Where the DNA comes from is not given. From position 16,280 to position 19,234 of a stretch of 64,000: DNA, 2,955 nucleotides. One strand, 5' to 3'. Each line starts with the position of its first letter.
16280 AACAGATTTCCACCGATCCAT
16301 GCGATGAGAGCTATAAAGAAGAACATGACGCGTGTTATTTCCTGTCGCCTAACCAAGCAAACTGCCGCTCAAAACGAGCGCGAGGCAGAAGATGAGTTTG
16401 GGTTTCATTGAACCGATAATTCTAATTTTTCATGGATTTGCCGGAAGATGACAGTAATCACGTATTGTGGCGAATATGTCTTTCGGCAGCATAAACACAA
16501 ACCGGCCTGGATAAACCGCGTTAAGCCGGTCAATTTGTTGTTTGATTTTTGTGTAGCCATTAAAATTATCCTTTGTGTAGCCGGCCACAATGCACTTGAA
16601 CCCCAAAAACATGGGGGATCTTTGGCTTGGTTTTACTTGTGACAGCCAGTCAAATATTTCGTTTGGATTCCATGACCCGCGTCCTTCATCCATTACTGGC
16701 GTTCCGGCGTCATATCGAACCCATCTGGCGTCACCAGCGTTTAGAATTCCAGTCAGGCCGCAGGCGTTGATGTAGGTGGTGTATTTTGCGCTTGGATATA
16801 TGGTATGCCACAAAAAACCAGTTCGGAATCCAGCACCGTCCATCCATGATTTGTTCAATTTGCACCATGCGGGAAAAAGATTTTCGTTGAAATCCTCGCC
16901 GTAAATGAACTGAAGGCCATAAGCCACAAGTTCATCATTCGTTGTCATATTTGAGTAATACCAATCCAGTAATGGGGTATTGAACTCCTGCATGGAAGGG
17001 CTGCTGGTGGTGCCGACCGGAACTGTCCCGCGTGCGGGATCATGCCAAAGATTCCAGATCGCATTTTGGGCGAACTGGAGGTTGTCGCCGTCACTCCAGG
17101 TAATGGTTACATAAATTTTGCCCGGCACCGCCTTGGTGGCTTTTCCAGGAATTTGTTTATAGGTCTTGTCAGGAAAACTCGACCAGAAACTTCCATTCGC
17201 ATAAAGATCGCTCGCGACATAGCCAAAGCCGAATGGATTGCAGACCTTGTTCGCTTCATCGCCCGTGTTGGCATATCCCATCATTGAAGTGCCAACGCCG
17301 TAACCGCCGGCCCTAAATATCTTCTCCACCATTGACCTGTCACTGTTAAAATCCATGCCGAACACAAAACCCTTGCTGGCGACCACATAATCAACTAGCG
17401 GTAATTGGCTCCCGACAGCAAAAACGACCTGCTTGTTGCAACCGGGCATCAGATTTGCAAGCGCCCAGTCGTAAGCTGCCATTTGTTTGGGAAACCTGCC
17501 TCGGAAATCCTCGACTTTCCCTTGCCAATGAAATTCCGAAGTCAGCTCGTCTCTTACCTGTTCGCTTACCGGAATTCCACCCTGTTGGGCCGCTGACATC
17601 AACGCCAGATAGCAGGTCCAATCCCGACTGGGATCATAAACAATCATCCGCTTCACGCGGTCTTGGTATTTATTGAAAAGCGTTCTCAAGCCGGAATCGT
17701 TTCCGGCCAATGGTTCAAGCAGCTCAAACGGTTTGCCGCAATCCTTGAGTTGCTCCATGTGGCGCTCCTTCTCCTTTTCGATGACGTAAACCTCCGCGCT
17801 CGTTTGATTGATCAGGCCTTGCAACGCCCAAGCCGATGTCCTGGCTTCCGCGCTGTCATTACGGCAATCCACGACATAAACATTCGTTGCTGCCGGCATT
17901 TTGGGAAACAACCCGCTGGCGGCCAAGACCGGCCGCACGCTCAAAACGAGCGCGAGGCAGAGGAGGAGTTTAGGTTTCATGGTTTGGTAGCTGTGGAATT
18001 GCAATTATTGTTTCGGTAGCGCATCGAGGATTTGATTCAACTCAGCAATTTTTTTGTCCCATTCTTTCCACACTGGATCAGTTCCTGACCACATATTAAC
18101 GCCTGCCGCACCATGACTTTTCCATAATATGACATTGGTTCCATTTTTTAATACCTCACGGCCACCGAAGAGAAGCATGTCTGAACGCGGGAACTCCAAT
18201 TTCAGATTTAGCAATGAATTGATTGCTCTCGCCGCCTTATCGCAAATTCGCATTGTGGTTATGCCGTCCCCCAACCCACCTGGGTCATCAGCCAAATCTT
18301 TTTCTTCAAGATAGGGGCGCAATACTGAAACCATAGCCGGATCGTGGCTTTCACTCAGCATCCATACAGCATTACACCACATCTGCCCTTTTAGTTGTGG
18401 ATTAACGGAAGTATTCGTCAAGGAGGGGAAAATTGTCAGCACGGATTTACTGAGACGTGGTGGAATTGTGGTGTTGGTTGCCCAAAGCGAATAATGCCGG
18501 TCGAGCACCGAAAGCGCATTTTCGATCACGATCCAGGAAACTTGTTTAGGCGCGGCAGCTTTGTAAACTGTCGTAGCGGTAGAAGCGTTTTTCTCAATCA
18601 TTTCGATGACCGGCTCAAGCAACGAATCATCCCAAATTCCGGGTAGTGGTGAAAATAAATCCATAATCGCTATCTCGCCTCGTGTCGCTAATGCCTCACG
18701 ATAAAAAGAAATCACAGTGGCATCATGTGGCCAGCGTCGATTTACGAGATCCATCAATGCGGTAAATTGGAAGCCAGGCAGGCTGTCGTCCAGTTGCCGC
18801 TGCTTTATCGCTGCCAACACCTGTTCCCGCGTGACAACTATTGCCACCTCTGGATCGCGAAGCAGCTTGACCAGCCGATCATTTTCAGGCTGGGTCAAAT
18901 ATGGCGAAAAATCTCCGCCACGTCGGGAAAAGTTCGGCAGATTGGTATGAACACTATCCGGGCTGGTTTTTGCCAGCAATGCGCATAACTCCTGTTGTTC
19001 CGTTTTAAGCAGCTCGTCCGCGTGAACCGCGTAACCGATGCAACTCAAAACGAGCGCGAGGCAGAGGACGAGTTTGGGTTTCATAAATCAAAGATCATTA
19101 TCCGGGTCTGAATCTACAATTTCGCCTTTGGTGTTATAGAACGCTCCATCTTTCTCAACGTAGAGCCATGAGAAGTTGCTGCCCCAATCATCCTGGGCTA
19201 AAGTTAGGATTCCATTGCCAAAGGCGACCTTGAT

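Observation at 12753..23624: Eleven-gene co-directional array of otherwise unrelated secreted proteins sharing a leader conserved at the nucleotide level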

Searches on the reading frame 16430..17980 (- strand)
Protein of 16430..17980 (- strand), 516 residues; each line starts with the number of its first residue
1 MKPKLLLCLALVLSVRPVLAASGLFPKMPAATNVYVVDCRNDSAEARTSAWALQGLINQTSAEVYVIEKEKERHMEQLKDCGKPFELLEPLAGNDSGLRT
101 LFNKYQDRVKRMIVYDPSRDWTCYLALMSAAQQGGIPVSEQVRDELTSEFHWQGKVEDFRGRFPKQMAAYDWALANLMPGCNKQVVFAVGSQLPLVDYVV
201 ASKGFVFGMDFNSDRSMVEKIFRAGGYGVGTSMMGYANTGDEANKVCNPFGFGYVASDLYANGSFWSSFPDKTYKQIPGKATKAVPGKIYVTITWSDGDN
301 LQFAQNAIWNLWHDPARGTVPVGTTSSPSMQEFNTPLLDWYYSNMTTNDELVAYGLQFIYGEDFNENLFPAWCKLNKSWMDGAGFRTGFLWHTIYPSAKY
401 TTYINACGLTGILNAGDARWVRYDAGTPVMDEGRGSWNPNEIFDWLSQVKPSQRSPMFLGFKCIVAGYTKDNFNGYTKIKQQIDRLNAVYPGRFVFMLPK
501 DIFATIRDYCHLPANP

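Call 8: search_protein_families(library=pfam, proteins=[window:16430-17980:-], max_evalue=0.01)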
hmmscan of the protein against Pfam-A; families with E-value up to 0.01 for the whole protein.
window:16430-17980:- (516 aa): 4 families
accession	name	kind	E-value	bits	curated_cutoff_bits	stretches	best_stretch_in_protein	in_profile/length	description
PF14323.11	GxGYxYP_C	-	1.4e-20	74.6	27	1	288-415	2-137/242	GxGYxYP putative glycoside hydrolase C-terminal domain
PF20957.2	GxGYxYP_N_2nd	-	3.7e-17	62.7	24.5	1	110-181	2-68/68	GxGYxYP_N second domain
PF20958.2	GxGYxYP_N_3rd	-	8.6e-11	42.2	24.4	1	189-268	7-91/91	GxGYxYP third domain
PF16216.10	GxGYxYP_N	-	3e-07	30.6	23.9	1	33-80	1-48/72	GxGYxYP_N 1st domain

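Call 20: search_protein_families(library=ncbifam, proteins=[window:16430-17980:-], max_evalue=0.1)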
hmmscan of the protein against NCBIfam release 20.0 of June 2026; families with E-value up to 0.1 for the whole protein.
window:16430-17980:- (516 aa): 0 families

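Call 60: search_protein_families(library=padloc, proteins=[window:16430-17980:-], max_evalue=0.01)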
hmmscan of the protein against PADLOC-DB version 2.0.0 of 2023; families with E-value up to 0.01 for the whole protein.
window:16430-17980:- (516 aa): 0 families

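Call 61: search_protein_families(library=phrogs, proteins=[window:16430-17980:-], max_evalue=0.01)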
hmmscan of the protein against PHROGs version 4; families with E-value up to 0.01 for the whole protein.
window:16430-17980:- (516 aa): 0 families

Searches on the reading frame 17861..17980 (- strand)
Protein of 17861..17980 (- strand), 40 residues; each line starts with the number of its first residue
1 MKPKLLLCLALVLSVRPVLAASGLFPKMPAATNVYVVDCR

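Call 34: find_homologous_proteins(query=A1, max_evalue=1)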
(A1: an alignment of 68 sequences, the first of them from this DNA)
Query A1 (68 sequences) (40 aa, profile of the alignment): 35 proteins with E <= 1 among 125 candidates.
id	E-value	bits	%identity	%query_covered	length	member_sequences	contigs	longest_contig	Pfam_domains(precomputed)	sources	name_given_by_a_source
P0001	1.2e-13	69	93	35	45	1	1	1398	-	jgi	jgi:hypothetical protein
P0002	1.3e-11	62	93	35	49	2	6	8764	-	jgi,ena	-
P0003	2.2e-11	61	86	35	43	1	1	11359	-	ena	-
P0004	3.1e-11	61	86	35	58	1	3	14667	-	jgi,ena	-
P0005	1.4e-10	59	86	35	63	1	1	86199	-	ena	-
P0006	1.4e-10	59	-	-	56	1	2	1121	-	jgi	jgi:hypothetical protein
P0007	9.8e-9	53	86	35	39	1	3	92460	-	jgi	jgi:hypothetical protein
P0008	1.3e-8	53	86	35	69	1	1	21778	-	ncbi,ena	-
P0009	2.4e-8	52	86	35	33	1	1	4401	-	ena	-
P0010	5.9e-8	50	93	35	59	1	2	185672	-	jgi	jgi:hypothetical protein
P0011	1.4e-7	49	79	35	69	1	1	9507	-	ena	-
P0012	2.0e-7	49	100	15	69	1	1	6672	-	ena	-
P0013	2.3e-7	49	93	35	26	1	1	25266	-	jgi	-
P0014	2.4e-7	48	48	83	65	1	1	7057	-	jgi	jgi:hypothetical protein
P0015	2.7e-7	48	79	35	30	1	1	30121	-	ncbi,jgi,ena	jgi:hypothetical protein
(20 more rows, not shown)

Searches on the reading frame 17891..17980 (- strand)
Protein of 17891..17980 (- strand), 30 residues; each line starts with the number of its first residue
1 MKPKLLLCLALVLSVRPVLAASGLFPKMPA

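Call 44: search_protein_representatives(alignment_id=A2)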
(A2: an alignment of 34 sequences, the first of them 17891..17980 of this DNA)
Query: 34 sequences, 54 profile positions. Proteins with E-value up to 0.001 (for the whole library): 400; up to 1e-10: 13; up to 1e-30: 0. The best 150 are listed.
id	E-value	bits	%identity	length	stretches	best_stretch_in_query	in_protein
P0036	1.5e-22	95.3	-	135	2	10-34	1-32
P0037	5.3e-17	77.5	-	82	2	6-26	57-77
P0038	7.0e-17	77.2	-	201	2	11-41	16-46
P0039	1.9e-14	69.4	-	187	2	9-34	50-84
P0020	8.2e-13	64.1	-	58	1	1-34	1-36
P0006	1.1e-12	63.7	-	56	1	1-42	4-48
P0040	2.7e-12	62.5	-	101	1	1-34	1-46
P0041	2.8e-12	62.4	-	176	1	1-43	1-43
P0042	1.5e-11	60.1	-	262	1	5-42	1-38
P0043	2.5e-11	59.4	-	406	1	5-38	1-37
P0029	3.0e-11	59.1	-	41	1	1-29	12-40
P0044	5.3e-11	58.3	-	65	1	1-46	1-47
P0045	9.5e-11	57.5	-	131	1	10-47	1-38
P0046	1.1e-10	57.3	-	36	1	1-30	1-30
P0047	1.3e-10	57.1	-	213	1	1-33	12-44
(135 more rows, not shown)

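Call 48: search_protein_families(library=pfam, alignment_id=A3, max_evalue=0.001)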
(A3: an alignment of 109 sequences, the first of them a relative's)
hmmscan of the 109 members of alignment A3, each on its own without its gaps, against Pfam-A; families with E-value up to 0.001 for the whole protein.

A. member 1, P0036 (135 aa): 0 families

B. families by the number of members that match (of 109 scanned): 18 families
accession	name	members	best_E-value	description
PF13646.12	HEAT_2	4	3.6e-19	HEAT repeats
PF03130.22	HEAT_PBS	4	6e-18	PBS lyase HEAT-like repeat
PF02985.28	HEAT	3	3.9e-14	HEAT repeat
PF13513.12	HEAT_EZ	2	6.4e-08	HEAT-like repeat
PF10531.15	SLBB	2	1e-07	SLBB domain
PF22461.2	SLBB_2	2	4.3e-06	SLBB domain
PF12717.13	Cnd1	2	0.00025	non-SMC mitotic condensation complex subunit 1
PF00079.25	Serpin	1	4e-18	Serpin (serine protease inhibitor)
PF08238.18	Sel1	1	2.1e-15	Sel1 repeat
PF13306.12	LRR_5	1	5.3e-14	BspA type Leucine rich repeat region (6 copies)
PF00246.29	Peptidase_M14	1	5.2e-11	Zinc carboxypeptidase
PF00514.29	Arm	1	5.8e-10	Armadillo/beta-catenin-like repeat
PF13620.12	CarboxypepD_reg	1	9.5e-08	Carboxypeptidase regulatory-like domain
PF18027.6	Pepdidase_M14_N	1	1e-06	Cytosolic carboxypeptidase N-terminal domain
PF07661.19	MORN_2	1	3.2e-05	MORN repeat variant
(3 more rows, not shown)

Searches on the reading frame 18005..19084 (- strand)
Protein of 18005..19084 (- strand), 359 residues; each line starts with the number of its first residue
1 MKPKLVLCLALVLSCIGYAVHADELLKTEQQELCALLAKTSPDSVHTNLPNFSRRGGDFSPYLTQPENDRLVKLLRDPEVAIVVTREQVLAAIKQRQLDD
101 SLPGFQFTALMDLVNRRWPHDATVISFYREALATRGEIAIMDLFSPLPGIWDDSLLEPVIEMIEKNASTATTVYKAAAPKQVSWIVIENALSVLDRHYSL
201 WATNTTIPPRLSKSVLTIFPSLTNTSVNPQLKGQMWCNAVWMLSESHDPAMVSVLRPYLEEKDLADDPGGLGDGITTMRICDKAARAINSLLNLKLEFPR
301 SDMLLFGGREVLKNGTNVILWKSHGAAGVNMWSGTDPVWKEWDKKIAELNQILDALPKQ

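Call 8: search_protein_families(library=pfam, proteins=[window:18005-19084:-], max_evalue=0.01)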
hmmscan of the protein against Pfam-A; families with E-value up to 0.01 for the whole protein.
window:18005-19084:- (359 aa): 0 families

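Call 11: find_encoding_contigs(protein=window:18005-19084:-, flank=10000, max_places=6)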
Protein window:18005-19084:- (359 aa): 1 contig read that carries it; 1 place shown.
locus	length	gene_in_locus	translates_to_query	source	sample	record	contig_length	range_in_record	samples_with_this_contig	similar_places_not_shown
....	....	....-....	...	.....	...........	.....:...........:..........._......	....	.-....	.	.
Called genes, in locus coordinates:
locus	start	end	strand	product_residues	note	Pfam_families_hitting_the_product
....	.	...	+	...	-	?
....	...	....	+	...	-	-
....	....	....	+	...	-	-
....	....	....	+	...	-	-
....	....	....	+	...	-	-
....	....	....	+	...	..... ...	-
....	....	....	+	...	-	?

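Call 20: search_protein_families(library=ncbifam, proteins=[window:18005-19084:-], max_evalue=0.1)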
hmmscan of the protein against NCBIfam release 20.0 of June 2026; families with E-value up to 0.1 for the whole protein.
window:18005-19084:- (359 aa): 0 families

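Call 60: search_protein_families(library=padloc, proteins=[window:18005-19084:-], max_evalue=0.01)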
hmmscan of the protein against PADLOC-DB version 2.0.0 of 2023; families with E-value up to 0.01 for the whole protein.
window:18005-19084:- (359 aa): 0 families

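Call 61: search_protein_families(library=phrogs, proteins=[window:18005-19084:-], max_evalue=0.01)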
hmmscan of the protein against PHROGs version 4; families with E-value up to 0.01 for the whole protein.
window:18005-19084:- (359 aa): 0 families
